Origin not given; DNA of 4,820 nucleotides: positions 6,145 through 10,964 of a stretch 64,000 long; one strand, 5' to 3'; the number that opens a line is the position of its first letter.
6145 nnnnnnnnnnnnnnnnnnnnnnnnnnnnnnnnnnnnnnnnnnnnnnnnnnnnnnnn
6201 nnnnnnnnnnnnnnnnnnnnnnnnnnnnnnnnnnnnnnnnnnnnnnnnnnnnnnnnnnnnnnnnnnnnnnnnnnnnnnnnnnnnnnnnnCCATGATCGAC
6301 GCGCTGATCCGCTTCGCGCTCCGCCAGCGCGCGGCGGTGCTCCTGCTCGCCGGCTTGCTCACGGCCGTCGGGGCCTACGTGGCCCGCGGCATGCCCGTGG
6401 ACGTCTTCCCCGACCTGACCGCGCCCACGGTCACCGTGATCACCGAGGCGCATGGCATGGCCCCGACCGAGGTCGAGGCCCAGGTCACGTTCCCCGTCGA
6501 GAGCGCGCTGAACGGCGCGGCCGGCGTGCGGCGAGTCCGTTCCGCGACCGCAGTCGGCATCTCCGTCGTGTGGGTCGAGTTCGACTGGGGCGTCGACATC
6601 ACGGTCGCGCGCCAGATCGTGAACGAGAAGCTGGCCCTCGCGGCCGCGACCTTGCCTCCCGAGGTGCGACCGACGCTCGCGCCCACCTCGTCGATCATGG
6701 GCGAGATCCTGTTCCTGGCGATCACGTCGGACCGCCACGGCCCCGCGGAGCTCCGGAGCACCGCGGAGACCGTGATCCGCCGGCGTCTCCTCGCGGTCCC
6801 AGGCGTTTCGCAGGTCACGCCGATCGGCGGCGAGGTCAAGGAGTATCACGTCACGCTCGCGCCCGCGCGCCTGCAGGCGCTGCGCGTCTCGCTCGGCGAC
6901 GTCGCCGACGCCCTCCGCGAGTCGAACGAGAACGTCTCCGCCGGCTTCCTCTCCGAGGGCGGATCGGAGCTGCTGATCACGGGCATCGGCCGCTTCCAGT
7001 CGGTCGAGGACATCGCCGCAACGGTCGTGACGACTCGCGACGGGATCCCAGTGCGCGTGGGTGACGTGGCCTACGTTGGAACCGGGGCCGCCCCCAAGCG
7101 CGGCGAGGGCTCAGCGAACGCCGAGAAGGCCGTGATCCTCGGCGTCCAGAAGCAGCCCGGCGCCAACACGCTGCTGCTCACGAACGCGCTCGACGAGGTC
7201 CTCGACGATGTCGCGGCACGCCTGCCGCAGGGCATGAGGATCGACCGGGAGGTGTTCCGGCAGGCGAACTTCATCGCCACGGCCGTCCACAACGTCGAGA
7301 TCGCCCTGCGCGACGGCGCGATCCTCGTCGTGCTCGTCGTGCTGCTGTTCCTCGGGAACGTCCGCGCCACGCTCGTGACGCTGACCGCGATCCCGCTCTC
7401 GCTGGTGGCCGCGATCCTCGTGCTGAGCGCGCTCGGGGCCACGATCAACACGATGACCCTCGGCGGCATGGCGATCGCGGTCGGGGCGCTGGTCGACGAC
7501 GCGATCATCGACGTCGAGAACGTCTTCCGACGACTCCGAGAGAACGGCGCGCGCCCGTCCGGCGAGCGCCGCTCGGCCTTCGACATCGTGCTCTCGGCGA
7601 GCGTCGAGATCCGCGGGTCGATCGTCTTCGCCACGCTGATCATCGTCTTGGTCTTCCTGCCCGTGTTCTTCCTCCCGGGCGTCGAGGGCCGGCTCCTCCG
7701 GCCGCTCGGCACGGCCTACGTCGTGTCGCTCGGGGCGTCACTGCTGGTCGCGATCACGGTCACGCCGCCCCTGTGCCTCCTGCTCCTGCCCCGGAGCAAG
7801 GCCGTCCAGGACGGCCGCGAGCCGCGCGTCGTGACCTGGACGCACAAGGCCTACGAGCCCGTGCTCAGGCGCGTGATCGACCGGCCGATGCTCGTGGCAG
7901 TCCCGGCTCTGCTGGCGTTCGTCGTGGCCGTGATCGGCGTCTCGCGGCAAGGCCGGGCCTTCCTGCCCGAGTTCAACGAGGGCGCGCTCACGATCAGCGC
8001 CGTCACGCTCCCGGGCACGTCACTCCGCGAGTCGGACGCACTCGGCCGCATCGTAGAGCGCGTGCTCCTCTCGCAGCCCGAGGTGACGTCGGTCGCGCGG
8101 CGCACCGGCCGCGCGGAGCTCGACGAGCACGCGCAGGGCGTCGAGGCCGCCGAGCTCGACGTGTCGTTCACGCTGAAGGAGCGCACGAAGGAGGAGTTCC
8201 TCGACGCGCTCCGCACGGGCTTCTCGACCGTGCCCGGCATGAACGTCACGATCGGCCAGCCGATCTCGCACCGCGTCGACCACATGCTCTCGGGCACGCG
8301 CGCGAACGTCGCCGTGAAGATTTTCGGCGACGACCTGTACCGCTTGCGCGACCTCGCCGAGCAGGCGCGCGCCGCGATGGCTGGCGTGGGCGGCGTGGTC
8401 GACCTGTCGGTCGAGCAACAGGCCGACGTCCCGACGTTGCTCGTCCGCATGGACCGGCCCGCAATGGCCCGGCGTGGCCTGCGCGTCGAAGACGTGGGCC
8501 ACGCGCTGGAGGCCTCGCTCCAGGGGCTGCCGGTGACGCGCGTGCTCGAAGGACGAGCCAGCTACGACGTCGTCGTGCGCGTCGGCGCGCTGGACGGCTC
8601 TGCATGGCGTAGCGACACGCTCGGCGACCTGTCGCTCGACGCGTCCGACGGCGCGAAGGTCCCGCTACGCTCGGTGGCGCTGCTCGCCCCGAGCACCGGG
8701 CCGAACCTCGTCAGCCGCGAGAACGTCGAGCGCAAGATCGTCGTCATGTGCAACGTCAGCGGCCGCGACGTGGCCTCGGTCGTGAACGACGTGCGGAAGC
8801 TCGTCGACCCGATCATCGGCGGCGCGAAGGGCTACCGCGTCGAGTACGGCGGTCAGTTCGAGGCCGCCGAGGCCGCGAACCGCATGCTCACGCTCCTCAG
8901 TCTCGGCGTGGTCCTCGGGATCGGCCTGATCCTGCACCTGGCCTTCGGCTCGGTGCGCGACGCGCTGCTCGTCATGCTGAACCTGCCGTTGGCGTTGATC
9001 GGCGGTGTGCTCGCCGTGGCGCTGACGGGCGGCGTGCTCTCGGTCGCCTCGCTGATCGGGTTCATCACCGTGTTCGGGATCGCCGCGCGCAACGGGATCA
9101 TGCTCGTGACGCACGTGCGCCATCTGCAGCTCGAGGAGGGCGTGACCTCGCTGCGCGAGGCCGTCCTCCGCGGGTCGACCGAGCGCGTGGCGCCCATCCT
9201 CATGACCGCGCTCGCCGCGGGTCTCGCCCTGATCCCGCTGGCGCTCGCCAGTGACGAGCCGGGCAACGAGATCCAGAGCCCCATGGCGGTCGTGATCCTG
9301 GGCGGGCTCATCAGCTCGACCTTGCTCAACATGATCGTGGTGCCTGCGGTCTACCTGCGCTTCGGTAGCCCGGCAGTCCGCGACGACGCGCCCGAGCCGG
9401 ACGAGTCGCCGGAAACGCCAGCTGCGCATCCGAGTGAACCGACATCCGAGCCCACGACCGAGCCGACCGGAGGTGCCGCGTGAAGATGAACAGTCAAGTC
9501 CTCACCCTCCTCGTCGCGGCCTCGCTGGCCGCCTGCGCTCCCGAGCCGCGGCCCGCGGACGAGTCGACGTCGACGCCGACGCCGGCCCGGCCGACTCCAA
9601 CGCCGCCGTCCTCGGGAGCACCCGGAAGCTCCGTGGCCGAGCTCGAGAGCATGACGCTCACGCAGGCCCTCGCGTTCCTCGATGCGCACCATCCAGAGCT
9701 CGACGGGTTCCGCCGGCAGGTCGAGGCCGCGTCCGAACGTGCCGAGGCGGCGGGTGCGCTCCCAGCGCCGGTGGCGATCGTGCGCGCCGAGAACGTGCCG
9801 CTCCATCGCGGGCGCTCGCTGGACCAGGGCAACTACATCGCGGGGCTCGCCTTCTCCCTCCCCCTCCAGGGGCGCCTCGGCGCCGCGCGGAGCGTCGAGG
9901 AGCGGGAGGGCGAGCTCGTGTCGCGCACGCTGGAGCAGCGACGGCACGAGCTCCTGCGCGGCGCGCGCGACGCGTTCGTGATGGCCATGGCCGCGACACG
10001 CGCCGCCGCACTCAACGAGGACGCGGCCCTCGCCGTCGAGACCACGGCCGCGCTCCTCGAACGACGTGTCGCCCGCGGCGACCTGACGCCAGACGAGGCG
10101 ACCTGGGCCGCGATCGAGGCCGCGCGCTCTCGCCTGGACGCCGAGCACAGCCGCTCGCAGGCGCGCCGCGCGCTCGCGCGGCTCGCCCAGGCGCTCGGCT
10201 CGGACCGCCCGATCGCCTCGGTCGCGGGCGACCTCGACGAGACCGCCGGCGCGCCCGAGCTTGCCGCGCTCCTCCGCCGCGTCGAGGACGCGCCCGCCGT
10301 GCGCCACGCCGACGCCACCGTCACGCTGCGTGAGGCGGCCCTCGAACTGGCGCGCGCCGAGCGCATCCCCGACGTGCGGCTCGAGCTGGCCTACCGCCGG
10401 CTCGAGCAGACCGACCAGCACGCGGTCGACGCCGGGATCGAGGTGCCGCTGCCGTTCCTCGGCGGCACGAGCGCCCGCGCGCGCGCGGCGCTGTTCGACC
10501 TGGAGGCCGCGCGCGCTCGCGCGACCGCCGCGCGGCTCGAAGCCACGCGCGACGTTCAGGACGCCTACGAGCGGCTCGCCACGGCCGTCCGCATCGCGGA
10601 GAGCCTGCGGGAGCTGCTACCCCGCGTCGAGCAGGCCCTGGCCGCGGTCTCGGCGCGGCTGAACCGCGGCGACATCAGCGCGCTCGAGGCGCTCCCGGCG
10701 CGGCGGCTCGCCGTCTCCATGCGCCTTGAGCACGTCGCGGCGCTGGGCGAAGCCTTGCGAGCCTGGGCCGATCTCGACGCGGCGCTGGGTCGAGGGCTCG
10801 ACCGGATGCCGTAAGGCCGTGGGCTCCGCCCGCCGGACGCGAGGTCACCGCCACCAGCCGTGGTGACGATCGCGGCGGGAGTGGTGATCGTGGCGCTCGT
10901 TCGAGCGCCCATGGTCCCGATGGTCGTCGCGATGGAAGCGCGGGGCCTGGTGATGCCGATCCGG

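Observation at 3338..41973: Truncated fpg (minus strand) and intact fpg (plus strand) in inverted orientation bracket ~37 kb of metal-resistance cargo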

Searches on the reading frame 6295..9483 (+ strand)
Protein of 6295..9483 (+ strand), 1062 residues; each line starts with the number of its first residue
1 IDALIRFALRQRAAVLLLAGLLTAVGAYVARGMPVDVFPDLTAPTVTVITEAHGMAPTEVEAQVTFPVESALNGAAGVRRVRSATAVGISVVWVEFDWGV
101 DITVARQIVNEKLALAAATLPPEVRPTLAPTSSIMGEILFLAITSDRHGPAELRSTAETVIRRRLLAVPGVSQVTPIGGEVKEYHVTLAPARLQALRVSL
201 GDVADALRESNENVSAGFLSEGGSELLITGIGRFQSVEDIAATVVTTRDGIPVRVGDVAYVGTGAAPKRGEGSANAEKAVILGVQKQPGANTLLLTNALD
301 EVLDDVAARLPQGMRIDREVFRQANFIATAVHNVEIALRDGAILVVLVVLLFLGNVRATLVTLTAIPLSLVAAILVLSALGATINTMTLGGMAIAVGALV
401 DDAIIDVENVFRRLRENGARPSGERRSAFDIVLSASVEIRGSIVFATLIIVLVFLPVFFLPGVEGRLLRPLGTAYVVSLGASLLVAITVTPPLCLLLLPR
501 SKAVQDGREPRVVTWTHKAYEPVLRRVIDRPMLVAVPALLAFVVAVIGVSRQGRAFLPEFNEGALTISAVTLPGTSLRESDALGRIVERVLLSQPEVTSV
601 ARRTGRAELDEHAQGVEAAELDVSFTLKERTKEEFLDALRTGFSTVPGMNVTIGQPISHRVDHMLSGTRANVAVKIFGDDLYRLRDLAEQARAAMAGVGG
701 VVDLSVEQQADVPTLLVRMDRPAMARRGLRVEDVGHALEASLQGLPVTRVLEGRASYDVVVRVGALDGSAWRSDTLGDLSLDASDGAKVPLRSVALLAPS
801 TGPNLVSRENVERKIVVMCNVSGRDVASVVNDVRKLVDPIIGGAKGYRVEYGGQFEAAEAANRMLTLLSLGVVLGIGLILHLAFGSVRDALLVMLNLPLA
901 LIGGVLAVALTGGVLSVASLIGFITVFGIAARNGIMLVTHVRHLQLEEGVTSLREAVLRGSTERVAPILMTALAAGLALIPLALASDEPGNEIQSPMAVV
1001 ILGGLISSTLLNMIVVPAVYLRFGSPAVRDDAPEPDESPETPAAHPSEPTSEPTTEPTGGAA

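Call 7: search_protein_families(library=pfam, proteins=[window:6295-9483:+])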
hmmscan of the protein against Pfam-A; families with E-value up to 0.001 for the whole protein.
window:6295-9483:+ (1062 aa): 1 family
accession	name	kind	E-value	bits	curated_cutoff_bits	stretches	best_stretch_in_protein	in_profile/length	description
PF00873.25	ACR_tran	-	1.4e-261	871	28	1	5-1022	2-1019/1021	AcrB/AcrD/AcrF family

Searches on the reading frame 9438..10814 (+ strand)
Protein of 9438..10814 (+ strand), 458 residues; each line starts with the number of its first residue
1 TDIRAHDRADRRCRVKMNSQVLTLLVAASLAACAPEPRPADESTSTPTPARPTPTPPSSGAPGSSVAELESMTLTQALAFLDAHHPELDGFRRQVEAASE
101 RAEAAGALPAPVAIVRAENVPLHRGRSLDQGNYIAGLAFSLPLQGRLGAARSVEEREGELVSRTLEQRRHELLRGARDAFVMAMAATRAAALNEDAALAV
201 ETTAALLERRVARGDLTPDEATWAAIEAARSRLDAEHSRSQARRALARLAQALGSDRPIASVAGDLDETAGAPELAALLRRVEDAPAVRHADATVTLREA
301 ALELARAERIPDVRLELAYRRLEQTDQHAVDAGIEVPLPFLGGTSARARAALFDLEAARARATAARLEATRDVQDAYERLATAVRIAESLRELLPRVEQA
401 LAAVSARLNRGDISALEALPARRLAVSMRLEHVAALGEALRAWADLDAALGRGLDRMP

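Call 7: search_protein_families(library=pfam, proteins=[window:9438-10814:+])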
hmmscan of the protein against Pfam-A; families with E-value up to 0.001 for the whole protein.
window:9438-10814:+ (458 aa): 1 family
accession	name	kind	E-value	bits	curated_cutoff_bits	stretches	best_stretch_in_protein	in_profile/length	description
PF02321.23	OEP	-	5.7e-26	91.9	22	2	282-451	9-187/187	Outer membrane efflux protein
